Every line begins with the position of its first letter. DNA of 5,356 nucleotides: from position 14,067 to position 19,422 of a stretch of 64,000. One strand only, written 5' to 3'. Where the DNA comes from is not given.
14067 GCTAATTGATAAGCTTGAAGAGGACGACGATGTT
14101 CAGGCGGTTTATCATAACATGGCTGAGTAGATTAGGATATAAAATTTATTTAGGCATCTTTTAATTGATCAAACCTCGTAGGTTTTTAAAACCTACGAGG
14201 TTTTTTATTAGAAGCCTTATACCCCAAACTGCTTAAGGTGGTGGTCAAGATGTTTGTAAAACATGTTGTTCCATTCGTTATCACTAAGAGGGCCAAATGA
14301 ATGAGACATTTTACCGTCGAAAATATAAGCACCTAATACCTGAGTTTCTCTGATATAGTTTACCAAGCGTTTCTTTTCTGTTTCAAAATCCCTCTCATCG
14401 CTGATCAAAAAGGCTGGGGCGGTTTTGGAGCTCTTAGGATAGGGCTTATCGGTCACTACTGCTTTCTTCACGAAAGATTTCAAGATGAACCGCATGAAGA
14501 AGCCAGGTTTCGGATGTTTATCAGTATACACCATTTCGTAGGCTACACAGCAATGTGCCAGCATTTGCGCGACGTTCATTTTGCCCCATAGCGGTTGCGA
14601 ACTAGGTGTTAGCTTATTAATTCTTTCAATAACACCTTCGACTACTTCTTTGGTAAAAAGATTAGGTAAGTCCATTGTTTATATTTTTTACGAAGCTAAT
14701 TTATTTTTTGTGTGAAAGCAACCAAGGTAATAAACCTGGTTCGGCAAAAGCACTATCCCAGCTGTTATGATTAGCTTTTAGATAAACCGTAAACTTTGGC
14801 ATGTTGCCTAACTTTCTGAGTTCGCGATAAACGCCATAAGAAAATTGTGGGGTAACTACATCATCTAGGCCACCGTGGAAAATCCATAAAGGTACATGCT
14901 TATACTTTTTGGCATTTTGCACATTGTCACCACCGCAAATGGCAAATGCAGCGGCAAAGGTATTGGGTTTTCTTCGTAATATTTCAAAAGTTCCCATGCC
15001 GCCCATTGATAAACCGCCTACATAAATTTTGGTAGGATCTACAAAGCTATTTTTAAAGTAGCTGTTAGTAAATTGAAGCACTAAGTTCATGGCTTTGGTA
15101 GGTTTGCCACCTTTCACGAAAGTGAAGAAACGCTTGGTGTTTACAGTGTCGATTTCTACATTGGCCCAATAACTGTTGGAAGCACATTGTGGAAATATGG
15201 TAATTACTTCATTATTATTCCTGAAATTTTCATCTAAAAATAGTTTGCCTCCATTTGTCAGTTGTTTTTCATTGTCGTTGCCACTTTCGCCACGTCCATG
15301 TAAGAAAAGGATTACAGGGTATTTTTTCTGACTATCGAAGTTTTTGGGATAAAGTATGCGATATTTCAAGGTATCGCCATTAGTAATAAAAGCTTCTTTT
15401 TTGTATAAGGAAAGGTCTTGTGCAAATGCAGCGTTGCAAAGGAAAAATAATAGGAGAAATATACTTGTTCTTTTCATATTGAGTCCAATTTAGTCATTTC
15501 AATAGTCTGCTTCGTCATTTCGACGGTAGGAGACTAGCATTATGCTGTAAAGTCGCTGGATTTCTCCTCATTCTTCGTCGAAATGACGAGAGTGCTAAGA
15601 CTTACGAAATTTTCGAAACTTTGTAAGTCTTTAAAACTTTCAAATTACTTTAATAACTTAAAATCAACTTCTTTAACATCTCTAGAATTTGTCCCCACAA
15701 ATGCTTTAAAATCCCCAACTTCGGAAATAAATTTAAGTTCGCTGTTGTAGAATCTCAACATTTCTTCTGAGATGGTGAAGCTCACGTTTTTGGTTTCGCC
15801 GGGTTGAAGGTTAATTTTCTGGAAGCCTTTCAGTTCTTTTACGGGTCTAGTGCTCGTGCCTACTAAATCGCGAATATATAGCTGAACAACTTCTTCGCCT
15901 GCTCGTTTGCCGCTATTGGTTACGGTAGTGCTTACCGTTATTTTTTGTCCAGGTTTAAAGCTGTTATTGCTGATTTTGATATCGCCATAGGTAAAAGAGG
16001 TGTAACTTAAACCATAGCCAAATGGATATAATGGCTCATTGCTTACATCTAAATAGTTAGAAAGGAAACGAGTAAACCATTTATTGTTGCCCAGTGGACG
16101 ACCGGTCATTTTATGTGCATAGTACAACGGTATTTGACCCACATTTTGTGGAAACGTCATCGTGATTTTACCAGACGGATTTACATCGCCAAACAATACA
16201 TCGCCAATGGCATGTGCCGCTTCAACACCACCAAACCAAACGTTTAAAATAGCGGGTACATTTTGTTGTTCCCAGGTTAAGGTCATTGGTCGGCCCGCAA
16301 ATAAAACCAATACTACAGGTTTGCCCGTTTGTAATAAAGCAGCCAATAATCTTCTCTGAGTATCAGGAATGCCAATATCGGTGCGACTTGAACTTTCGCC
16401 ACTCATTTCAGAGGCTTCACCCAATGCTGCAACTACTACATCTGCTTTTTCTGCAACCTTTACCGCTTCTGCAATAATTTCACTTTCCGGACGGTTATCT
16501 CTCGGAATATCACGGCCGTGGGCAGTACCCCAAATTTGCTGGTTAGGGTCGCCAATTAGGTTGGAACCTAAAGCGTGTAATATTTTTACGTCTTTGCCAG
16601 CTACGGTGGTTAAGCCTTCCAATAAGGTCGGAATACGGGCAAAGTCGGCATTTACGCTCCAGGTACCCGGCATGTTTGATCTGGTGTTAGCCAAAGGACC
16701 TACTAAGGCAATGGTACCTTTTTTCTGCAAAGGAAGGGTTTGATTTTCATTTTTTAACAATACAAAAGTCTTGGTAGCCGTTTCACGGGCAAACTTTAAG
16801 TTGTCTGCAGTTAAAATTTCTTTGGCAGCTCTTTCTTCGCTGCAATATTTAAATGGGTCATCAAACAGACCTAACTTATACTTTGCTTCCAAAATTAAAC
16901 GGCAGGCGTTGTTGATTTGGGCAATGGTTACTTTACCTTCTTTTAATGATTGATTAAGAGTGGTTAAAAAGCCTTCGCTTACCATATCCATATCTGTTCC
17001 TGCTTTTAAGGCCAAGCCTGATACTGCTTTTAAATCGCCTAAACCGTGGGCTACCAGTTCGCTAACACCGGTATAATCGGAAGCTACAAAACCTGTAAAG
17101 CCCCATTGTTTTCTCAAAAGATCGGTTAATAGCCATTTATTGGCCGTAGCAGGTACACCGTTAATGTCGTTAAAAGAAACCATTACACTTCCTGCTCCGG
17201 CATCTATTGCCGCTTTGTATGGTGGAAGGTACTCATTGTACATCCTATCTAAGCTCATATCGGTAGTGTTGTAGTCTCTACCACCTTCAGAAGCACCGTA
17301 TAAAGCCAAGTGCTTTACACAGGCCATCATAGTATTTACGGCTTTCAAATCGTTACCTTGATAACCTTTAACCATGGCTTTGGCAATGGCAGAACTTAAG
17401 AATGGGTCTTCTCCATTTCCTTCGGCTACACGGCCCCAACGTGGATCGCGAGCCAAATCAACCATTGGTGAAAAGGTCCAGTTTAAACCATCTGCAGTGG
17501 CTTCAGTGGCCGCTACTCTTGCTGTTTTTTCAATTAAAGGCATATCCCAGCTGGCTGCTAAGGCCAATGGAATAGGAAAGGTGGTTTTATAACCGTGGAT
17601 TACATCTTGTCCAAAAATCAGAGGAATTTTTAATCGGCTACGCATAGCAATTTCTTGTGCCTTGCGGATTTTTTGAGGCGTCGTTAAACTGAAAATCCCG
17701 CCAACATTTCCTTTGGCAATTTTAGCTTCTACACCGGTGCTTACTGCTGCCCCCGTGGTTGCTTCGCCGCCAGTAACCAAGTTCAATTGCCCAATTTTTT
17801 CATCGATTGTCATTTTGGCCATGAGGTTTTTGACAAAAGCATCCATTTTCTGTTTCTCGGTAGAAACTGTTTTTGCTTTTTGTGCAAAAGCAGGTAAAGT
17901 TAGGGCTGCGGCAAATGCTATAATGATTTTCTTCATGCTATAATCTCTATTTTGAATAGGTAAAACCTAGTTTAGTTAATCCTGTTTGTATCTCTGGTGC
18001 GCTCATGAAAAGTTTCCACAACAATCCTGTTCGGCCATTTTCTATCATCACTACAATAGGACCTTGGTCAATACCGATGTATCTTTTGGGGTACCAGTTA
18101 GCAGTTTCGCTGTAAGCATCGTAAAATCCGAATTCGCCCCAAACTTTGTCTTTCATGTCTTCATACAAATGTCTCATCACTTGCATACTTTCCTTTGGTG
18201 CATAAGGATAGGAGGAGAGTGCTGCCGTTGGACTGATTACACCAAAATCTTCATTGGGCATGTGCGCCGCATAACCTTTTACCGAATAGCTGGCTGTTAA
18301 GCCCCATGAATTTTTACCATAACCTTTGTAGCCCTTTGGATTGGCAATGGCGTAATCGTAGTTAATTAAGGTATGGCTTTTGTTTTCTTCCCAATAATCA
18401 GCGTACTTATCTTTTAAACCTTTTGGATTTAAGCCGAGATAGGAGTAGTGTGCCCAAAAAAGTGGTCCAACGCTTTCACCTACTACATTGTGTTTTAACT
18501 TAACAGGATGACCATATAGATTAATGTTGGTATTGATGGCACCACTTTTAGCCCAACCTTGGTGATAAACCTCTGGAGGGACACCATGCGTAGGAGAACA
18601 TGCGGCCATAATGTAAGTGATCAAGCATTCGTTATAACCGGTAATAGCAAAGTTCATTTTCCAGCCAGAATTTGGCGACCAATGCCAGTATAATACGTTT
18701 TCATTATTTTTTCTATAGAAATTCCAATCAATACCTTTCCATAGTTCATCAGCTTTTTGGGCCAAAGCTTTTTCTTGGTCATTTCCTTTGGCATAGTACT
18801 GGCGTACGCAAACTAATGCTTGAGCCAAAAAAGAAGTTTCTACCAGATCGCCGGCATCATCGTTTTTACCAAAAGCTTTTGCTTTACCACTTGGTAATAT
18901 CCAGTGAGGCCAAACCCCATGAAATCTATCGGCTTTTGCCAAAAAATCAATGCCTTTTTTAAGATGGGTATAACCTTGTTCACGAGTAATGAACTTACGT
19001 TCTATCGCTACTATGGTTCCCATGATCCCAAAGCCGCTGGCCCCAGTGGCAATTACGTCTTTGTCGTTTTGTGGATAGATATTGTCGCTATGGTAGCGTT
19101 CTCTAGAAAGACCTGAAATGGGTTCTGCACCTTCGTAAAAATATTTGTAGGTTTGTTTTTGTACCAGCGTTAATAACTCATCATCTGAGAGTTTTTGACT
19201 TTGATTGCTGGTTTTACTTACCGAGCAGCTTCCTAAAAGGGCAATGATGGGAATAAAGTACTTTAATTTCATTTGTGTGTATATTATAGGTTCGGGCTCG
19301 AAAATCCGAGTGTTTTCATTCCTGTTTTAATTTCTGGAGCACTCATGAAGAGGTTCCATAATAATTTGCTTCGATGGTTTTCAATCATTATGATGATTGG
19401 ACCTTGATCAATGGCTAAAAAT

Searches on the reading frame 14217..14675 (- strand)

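Call 69: search_protein_families(library=pfam, proteins=[window:14217-14675:-], max_evalue=0.00001)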
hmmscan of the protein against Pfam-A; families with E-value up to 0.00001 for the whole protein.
window:14217-14675:- (152 aa): 1 family
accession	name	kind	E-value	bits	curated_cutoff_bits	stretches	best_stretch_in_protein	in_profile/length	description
PF07606.16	DUF1569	-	4.6e-06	27.3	21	1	15-150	15-149/152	Protein of unknown function (DUF1569)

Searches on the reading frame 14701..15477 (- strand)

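Call 69: search_protein_families(library=pfam, proteins=[window:14701-15477:-], max_evalue=0.00001)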
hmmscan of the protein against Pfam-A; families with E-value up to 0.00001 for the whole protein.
window:14701-15477:- (258 aa): 3 families
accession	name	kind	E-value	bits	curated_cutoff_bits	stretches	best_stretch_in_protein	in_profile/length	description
PF00326.27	Peptidase_S9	-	2.9e-11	43.7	22.6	0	133-182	48-97/213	Prolyl oligopeptidase family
PF02230.22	Abhydrolase_2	-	6.9e-08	33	23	1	49-243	10-205/217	Phospholipase/Carboxylesterase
PF12146.15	Hydrolase_4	-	4e-06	26.7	27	0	184-223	181-220/239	Serine aminopeptidase, S33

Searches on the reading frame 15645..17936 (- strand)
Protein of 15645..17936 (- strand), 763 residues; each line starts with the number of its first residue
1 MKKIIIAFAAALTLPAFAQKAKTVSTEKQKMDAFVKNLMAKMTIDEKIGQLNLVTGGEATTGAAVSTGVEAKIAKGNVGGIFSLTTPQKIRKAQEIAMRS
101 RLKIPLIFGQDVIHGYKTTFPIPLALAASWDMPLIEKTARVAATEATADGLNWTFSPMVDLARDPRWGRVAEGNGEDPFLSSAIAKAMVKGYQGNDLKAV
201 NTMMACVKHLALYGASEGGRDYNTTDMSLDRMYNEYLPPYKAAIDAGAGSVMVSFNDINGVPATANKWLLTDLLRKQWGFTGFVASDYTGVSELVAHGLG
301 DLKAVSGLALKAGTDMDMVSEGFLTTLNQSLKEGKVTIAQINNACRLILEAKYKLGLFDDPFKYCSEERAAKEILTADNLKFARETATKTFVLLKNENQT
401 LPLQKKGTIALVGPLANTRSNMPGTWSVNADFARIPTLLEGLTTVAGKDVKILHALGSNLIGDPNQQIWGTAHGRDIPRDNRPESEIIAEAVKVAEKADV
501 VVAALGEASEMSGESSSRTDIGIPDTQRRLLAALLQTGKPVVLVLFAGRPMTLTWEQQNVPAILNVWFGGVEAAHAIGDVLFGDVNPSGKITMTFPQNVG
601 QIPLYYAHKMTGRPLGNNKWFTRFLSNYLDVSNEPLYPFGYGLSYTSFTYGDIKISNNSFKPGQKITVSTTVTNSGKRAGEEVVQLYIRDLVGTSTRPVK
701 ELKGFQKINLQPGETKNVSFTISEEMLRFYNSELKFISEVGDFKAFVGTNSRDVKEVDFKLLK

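Call 69: search_protein_families(library=pfam, proteins=[window:15645-17936:-], max_evalue=0.00001)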
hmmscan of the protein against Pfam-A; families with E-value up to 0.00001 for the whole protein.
window:15645-17936:- (763 aa): 3 families
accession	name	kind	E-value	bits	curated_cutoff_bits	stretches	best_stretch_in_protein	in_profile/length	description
PF00933.27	Glyco_hydro_3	-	1.5e-74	251.8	27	1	43-349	1-314/316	Glycosyl hydrolase family 3 N terminal domain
PF01915.27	Glyco_hydro_3_C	-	1.6e-56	191.9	31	1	392-645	2-200/200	Glycosyl hydrolase family 3 C-terminal domain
PF14310.12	Fn3-like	-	3.5e-23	81.9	25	1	682-751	1-71/71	Fibronectin type III-like domain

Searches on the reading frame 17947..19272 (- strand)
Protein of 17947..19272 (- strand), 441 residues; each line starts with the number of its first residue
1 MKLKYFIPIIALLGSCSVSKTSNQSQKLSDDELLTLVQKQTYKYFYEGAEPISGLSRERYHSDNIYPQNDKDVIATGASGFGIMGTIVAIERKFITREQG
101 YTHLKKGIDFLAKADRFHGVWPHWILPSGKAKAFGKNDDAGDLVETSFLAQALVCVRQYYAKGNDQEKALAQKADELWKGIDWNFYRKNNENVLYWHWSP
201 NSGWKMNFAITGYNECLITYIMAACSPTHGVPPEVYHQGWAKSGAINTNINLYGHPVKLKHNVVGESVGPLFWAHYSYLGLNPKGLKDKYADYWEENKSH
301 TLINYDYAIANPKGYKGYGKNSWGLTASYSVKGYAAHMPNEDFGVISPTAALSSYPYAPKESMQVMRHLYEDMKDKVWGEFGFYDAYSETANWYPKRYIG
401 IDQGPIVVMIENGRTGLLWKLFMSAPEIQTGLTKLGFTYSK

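Call 69: search_protein_families(library=pfam, proteins=[window:17947-19272:-], max_evalue=0.00001)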
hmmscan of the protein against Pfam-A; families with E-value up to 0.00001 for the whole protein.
window:17947-19272:- (441 aa): 1 family
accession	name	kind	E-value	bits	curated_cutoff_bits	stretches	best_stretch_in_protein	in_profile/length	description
PF10091.15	Glycoamylase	-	6.5e-82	274.7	27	1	207-425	1-220/221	Putative glucoamylase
